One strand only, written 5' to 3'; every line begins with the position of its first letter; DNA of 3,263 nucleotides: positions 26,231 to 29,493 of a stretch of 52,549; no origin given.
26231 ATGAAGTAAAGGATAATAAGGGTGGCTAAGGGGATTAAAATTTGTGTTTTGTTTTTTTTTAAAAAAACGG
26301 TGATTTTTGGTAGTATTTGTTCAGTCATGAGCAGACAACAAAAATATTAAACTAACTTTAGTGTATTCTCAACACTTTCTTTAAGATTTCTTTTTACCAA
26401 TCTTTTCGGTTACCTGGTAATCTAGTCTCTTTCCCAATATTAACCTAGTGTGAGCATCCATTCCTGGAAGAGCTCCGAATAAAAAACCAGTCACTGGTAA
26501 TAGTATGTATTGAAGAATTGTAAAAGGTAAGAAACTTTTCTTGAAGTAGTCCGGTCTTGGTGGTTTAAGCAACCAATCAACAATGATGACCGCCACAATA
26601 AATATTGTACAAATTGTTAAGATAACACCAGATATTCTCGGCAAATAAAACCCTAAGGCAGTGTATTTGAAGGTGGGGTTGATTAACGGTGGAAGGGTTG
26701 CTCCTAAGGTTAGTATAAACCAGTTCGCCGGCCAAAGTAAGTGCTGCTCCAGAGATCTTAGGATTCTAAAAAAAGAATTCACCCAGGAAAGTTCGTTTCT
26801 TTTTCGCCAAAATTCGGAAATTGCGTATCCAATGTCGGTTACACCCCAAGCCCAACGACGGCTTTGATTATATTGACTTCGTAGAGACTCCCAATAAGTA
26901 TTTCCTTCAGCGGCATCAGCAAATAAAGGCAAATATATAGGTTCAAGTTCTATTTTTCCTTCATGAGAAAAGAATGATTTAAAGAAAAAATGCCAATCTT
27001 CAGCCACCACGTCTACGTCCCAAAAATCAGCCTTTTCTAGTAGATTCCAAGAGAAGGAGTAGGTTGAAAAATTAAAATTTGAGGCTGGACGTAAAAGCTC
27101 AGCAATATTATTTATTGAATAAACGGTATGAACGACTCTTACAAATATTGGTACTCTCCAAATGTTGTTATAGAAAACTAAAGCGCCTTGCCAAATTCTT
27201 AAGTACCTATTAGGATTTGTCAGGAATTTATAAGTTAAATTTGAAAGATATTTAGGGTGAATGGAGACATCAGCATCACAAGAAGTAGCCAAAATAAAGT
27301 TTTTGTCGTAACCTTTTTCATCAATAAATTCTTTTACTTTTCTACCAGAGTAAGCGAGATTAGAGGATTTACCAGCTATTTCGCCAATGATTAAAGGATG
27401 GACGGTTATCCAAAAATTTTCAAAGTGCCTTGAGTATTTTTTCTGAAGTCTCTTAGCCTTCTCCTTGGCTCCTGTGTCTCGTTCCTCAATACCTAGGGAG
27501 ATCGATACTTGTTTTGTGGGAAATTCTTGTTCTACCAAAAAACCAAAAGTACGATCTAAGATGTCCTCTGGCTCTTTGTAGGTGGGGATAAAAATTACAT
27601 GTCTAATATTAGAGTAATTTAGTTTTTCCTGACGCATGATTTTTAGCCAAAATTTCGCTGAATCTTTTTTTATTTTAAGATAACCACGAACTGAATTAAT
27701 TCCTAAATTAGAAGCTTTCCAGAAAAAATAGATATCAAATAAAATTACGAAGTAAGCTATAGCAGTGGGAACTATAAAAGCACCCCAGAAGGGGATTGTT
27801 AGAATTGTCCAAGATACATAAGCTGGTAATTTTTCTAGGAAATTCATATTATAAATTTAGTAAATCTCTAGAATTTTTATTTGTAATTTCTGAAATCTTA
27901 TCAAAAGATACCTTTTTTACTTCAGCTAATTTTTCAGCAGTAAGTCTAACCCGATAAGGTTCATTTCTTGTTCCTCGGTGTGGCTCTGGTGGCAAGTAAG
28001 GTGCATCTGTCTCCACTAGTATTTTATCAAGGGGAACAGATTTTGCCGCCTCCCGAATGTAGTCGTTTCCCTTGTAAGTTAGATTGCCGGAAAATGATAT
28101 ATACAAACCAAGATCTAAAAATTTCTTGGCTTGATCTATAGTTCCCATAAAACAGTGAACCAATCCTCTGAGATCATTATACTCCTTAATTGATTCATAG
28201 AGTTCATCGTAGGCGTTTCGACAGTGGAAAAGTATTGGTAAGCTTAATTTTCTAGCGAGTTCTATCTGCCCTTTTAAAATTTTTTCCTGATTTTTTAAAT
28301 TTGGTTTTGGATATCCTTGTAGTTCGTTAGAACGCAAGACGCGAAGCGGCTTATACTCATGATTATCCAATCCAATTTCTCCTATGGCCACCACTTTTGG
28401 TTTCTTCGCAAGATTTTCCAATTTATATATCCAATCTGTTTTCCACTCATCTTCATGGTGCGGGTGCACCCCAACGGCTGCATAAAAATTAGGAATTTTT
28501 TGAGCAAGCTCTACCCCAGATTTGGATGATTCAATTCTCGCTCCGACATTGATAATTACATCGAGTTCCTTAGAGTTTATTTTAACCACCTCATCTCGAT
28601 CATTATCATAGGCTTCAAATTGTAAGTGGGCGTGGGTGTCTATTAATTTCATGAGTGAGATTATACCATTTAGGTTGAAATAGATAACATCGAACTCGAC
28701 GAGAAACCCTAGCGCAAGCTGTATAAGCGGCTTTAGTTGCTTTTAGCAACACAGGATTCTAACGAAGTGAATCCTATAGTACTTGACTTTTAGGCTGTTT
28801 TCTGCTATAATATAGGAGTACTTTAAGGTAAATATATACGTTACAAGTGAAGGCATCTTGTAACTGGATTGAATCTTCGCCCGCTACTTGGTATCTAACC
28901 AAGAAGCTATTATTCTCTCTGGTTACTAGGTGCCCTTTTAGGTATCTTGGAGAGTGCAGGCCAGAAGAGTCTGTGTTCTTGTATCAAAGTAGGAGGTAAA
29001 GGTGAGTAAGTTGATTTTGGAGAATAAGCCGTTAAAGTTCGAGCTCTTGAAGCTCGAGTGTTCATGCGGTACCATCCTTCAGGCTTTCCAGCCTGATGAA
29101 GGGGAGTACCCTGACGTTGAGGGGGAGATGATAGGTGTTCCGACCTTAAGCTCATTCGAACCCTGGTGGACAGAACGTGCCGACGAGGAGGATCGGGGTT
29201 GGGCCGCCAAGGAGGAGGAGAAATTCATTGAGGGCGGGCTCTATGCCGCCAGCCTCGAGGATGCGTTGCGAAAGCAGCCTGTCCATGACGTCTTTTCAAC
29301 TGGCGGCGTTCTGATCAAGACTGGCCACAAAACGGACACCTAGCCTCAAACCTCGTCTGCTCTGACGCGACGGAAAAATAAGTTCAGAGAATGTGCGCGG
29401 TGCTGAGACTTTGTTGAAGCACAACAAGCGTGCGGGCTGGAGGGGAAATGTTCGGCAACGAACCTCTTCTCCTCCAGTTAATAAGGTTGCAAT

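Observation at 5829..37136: Five G+C-rich islands in an A+T-rich backbone, each a self-contained cassette in an intergenic gap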

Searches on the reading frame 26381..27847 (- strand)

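Call 68: search_protein_families(library=pfam, proteins=[window:26381-27847:-], max_evalue=0.0001)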
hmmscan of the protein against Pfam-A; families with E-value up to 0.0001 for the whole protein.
window:26381-27847:- (488 aa): 1 family
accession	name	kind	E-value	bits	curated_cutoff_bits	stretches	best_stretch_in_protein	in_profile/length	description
PF13632.12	Glyco_trans_2_3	-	7.6e-09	36.1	27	1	191-411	6-183/198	Glycosyl transferase family group 2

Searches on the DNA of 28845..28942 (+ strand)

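Call 87: build_rna_model(alignment_id=A5)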
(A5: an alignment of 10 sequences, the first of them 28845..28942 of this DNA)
Model R1 built from alignment A5 (10 sequences, 111 columns); structure: RNAalifold consensus.
model positions 106; base pairs 27; branch points 0; effective number of sequences 2.02; information 0.59 bits per position. Calibrated on 0.2 Mb of random sequence (short: E-values are rough).
structure used (alignment columns):
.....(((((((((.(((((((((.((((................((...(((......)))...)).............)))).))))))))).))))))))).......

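Call 89: search_with_rna_model(model_id=R1, sources=[window, L010, L011, L013, L014, L015, L016, L017, L018, L019, L020, L021, L022, L023, L024, L025, L026, L027, L028, L029, L030, L031, L036, L042, L044, L045, L046, L047, L048, L050, L052, L061, L092, L095, L096, L097, L098, L099, L100, L101, L102, L103, L104, L105, L106, L107, L108, L109, L110, L111, L112, L113, L114, L115, L116, L117, L118, L119, L120, L121, L122, L123, L124, L125, L126, L127, L128, L129, L130, L132, L133, L134, L135, L136, L137, L138, L140, L142, L143, L144, L147, L149, L150, L152, L154, L155, L158, L162, L164, L165, L166, L168, L171, L174, L176, L177, L178, L180, L181, L182], max_evalue=0.1)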
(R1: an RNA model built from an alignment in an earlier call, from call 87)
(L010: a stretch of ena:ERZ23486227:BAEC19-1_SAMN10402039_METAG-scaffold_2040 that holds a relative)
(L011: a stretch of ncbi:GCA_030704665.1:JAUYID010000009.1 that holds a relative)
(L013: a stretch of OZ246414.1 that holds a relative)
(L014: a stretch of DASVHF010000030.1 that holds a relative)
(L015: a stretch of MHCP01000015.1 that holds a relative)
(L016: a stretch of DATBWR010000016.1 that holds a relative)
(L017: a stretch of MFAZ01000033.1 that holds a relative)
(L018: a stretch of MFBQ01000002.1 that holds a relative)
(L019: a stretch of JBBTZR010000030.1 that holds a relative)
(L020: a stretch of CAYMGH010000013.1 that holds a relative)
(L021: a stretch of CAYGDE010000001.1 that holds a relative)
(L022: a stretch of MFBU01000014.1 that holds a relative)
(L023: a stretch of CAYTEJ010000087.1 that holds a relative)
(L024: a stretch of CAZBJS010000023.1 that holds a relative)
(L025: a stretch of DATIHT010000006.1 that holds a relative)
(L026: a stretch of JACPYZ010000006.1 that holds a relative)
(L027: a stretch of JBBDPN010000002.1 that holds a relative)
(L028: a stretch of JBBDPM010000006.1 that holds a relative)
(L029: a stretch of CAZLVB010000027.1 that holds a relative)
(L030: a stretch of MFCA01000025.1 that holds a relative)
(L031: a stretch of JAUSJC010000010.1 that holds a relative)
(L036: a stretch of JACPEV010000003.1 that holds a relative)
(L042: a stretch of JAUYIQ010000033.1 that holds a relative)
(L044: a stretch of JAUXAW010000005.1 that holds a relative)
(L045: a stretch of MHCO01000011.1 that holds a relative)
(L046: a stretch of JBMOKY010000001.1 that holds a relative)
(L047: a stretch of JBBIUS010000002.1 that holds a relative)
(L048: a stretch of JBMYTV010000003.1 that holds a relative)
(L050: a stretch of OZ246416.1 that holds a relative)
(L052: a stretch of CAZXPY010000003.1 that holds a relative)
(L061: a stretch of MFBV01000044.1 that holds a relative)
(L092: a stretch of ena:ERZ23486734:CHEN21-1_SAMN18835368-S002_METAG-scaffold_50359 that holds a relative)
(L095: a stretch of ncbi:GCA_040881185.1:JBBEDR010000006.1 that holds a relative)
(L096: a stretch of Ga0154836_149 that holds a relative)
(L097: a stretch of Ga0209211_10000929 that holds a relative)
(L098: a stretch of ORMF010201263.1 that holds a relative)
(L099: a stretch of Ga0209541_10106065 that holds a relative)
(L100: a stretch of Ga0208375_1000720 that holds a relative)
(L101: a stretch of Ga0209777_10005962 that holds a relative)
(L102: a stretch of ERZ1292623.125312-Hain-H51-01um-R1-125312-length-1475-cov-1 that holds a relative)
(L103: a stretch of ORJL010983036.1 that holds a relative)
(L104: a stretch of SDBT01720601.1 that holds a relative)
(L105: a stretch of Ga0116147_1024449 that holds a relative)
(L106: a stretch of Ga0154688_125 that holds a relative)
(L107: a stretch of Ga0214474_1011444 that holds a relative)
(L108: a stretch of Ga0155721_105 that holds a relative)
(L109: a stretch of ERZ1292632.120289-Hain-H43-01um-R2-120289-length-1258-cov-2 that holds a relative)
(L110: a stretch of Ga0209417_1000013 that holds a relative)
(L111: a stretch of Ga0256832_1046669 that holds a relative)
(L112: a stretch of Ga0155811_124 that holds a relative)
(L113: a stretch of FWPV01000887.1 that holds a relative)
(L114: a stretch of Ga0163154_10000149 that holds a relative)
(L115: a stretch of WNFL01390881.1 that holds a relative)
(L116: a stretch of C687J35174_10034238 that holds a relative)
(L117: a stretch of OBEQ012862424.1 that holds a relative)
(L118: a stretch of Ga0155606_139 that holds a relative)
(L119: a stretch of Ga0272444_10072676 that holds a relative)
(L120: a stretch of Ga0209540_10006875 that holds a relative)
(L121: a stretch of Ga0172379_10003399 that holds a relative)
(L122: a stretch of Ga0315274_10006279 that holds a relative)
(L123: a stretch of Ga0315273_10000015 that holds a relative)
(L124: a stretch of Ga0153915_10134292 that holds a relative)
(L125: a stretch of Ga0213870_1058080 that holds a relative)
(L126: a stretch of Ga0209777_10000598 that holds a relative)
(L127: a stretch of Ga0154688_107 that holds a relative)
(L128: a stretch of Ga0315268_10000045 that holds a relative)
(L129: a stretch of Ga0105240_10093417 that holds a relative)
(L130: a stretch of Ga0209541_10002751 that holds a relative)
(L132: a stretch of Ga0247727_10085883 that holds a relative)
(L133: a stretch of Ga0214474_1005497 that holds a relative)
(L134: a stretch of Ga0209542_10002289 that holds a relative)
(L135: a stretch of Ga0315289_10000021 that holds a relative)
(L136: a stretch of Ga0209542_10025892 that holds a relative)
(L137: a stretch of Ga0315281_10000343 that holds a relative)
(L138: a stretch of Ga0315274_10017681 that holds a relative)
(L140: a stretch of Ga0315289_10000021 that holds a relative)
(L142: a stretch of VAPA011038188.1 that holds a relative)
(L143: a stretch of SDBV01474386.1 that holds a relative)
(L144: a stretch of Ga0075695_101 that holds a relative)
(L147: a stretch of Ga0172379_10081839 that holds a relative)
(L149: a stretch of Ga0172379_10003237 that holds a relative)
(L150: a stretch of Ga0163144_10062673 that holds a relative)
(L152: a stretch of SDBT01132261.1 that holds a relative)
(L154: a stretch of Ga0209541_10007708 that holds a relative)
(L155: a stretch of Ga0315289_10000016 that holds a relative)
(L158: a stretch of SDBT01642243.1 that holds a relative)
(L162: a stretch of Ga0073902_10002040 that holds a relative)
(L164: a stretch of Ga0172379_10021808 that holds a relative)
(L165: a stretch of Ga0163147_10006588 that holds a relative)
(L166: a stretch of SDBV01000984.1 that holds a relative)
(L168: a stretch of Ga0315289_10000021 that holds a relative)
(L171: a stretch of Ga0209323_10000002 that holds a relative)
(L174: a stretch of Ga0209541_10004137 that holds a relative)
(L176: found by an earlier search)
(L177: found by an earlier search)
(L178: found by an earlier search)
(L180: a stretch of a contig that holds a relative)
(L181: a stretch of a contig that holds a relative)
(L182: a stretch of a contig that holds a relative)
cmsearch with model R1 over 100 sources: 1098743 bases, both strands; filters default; matches with E-value up to 0.1: 23.
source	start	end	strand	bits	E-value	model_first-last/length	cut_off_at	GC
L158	1059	1165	-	112.2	4e-26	1-106/106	no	0.38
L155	12190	12295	+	111.9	4.9e-26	1-106/106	no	0.41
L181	4176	4282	-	106.9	9.9e-25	1-106/106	no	0.38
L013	5338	5444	+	100.4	5.4e-23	1-106/106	no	0.39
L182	5611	5720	+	99.9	7.2e-23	1-106/106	no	0.4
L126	909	1014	+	99.8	7.5e-23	1-106/106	no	0.37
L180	5677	5786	+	92.5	6.4e-21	1-106/106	no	0.43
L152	2120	2218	-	84.3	9.6e-19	1-106/106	no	0.41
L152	3241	3339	-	79.3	2e-17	1-106/106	no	0.45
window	28845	28942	+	74.6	3.6e-16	1-106/106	no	0.43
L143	112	283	+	62.4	5.9e-13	1-106/106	no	0.43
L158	1060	1166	+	47.6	5e-09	1-106/106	no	0.38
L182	5610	5719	-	43.8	5.2e-08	1-106/106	no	0.39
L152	3242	3340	+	43.6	5.6e-08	1-106/106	no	0.45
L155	12189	12294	-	43.1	7.8e-08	1-106/106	no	0.4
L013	5337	5443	-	42.8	9.6e-08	1-106/106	no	0.38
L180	5676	5785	-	41.6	2e-07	1-106/106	no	0.43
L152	2121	2219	+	39.2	8.3e-07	1-106/106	no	0.41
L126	908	1013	-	38.8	1.1e-06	1-106/106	no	0.37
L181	4177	4283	+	37.2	2.9e-06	1-106/106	no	0.39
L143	111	282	-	30.8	0.00014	1-106/106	no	0.43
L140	1247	1310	+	23.9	0.0094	19-87/106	no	0.38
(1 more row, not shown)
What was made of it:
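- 28812..28945 (+): Conserved attenuator-like leader RNA. GUUACAAG (antiterminator strand) is followed by a long hairpin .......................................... (28845-28942). CM hits 62-112 bits (call 89).
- On Integron: It occurs once in the window (call 89) and ends in a U-run.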

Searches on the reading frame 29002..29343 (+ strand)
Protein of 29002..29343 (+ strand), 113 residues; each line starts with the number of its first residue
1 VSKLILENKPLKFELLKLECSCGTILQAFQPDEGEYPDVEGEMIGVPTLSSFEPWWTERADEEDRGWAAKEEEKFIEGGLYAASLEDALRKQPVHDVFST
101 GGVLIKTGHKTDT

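Call 13: search_protein_families(library=pfam, proteins=[window:29002-29343:+], max_evalue=0.01)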
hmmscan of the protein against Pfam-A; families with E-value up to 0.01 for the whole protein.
window:29002-29343:+ (113 aa): 0 families

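Call 52: find_encoding_contigs(protein=window:29002-29343:+, flank=6000, max_places=10)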
Protein window:29002-29343:+ (113 aa): 1 contig read that carries it; 1 place shown.
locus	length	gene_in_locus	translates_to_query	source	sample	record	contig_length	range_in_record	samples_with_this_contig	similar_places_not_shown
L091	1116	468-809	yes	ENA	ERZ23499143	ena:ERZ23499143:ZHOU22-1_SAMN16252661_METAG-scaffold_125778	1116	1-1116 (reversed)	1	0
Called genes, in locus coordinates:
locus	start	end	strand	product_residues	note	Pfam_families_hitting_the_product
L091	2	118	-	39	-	?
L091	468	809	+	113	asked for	-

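Call 103: search_protein_representatives(protein=window:29002-29343:+)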
Query: 113 residues. Proteins with E-value up to 0.001 (for the whole library): 7; up to 1e-10: 2; up to 1e-30: 1. The best 7 are listed.
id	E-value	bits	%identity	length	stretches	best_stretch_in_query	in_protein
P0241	2.0e-59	214.8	86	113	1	3-113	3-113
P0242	2.1e-11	59.9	45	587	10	91-113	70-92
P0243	1.0e-06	44.8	28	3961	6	7-72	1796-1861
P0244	4.0e-06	42.9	25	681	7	61-105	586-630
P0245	9.1e-05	38.5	39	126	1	19-111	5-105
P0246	2.1e-04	37.4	41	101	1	19-103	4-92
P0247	3.1e-04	36.8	35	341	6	27-56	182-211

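Call 104: search_protein_families(library=padloc, proteins=[window:29002-29343:+], max_evalue=0.001)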
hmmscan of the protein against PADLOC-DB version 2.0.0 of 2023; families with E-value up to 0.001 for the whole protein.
window:29002-29343:+ (113 aa): 0 families

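Call 105: search_protein_families(library=ncbifam, proteins=[window:29002-29343:+], max_evalue=0.001)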
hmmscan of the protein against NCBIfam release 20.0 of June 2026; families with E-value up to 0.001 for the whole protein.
window:29002-29343:+ (113 aa): 0 families

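Call 123: predict_structure(alignment_id=A10)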
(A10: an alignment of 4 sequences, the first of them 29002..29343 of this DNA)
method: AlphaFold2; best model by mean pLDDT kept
length: 113 residues; sequences in the alignment: 4
mean_pLDDT: 44.2   pTM: 0.31
mean pLDDT of the five models: 44.2, 42.1, 38.1, 37.7, 36.8
residues with pLDDT >= 90: 0; 70-90: 0; 50-70: 45; < 50: 68
segments of 3 or more residues with pLDDT < 50: 1-17, 29-39, 41-61, 91-93, 97-102, 109-113
pLDDT, mean of each block of 10 residues (from residue 1): 27 42 55 38 34 39 51 51 55 49 49 31
secondary structure, 60 per line:
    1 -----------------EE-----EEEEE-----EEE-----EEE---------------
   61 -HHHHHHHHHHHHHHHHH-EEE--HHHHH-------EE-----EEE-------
elements in order: E25-29 E35-37 E43-45 H62-78 E80-82 H85-89 E104-106
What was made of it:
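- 29002..29343 (+): 113-aa ORF (SD AGGAGG at 28989-28994, GTG start). It belongs to a small protein family of unknown function. AF2 model pLDDT 44, not usable (call 123).
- Tried and rejected: The AlphaFold2 model of the C protein had pLDDT 44, so no fold search was run (call 123).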
